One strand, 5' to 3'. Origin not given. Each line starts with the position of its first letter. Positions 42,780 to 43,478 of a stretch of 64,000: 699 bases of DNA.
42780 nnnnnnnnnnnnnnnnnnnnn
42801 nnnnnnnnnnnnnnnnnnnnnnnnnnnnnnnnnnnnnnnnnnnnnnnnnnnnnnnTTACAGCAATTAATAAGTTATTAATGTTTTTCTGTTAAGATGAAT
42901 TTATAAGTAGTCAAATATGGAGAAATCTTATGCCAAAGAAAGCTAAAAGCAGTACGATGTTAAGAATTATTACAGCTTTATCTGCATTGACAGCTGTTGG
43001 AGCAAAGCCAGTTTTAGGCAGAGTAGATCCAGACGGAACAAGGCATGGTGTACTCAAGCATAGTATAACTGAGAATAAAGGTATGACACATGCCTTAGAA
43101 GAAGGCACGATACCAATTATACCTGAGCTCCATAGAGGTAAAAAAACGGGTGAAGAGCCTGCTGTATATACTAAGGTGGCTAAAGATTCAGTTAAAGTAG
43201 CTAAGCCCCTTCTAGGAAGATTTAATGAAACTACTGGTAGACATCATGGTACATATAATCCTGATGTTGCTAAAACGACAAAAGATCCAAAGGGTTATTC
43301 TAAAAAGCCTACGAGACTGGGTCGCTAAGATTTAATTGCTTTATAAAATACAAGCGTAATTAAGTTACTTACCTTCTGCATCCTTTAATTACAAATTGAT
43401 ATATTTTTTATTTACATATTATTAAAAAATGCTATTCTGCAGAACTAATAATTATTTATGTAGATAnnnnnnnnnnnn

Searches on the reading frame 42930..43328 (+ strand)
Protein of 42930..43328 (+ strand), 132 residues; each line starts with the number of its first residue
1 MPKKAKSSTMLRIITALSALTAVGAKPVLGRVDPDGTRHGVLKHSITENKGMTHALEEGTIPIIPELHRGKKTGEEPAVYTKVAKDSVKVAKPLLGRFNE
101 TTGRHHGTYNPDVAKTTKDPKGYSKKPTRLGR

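Call 13: search_protein_families(library=pfam, proteins=[window:42930-43328:+], max_evalue=0.001)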
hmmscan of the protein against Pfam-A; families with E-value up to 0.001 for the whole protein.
window:42930-43328:+ (132 aa): 0 families

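Call 54: find_homologous_proteins(query=window:42930-43325:+, max_evalue=0.001)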
Query window:42930-43325:+ (132 aa): 1 proteins with E <= 0.001 among 11 candidates.
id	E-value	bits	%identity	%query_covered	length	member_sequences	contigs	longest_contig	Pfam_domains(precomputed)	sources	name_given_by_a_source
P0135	6.0e-80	283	100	100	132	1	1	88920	-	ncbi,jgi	jgi:hypothetical protein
